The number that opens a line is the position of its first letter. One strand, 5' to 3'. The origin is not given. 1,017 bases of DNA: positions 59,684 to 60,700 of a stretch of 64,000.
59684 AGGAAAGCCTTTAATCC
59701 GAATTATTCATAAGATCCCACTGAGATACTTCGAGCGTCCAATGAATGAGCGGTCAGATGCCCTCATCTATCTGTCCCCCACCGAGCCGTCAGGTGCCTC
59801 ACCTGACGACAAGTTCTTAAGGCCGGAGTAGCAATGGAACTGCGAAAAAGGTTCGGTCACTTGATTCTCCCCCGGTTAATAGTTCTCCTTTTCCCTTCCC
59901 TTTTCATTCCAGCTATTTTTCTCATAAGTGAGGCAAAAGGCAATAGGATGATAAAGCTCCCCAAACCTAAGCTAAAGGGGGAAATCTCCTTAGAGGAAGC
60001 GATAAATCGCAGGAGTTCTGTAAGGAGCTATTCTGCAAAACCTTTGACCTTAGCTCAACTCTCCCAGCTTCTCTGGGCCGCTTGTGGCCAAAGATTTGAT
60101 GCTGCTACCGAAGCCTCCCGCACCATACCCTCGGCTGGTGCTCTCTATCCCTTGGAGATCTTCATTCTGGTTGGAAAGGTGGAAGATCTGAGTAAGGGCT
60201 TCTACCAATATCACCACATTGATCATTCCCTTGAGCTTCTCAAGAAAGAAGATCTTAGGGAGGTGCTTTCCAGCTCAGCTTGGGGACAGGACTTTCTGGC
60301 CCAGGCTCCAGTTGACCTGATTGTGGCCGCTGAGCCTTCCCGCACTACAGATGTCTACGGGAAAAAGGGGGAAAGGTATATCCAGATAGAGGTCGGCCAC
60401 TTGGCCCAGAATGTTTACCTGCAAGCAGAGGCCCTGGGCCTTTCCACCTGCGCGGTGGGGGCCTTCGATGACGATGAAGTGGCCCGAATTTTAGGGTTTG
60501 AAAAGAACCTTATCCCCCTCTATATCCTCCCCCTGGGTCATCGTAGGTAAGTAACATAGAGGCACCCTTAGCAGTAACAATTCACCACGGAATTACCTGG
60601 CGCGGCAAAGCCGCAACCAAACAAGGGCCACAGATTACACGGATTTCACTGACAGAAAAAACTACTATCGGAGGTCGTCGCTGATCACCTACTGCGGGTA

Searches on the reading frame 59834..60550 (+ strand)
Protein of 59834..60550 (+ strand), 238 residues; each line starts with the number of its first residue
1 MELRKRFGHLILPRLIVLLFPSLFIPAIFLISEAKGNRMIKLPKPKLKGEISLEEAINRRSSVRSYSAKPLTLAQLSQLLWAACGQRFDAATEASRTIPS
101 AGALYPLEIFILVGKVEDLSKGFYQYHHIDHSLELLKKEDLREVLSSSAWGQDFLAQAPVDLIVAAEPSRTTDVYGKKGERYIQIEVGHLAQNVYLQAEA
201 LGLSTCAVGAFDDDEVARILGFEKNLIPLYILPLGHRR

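Call 14: find_encoding_contigs(protein=window:59834-60550:+, flank=10000, max_places=6)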
Protein window:59834-60550:+ (238 aa): 10 contigs read that carry it; 5 places shown.
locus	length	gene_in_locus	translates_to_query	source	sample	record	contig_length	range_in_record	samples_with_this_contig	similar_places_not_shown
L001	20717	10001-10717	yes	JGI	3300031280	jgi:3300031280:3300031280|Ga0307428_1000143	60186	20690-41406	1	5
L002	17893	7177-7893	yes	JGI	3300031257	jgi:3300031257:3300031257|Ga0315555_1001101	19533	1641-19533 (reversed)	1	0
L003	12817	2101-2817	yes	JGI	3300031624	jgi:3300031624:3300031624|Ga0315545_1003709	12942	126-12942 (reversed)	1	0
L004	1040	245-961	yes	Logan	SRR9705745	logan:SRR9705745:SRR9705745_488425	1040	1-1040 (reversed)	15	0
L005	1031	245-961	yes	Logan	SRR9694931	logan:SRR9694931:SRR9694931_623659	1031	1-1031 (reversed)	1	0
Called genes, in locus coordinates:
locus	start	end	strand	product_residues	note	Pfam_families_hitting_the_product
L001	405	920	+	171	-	PF14512:TM1586_NiRdase, PF00881:Nitroreductase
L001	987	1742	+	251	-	-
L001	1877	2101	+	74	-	-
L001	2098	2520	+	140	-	PF01850:PIN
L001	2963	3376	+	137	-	PF01155:HypA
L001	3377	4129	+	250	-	PF02374:ArsA_ATPase (faint), PF10609:ParA, PF13614:AAA_31 (weak), PF01656:CbiA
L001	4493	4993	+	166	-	-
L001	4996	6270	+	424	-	PF03349:Toluene_X (faint)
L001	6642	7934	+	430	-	PF25145:NfeD1b_N, PF24961:NfeD_membrane, PF01957:NfeD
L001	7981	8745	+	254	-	PF01145:Band_7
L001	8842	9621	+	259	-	PF01946:Thi4, PF01494:FAD_binding_3 (weak), PF00890:FAD_binding_2 (weak), PF01266:DAO (weak), PF07992:Pyr_redox_2 (weak), PF12831:FAD_oxidored, PF13450:NAD_binding_8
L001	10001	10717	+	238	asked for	PF14512:TM1586_NiRdase (faint), PF00881:Nitroreductase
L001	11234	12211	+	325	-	PF01734:Patatin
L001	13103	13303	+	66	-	-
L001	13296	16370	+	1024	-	PF25470:DUF7901, PF20009:GEVED, PF13585:CHU_C (faint), PF13860:FlgD_ig (weak), PF18962:Por_Secre_tail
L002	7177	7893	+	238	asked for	PF14512:TM1586_NiRdase (faint), PF00881:Nitroreductase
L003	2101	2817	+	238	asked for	PF14512:TM1586_NiRdase (faint), PF00881:Nitroreductase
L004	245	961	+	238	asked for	PF14512:TM1586_NiRdase (faint), PF00881:Nitroreductase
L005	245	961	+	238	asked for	PF14512:TM1586_NiRdase (faint), PF00881:Nitroreductase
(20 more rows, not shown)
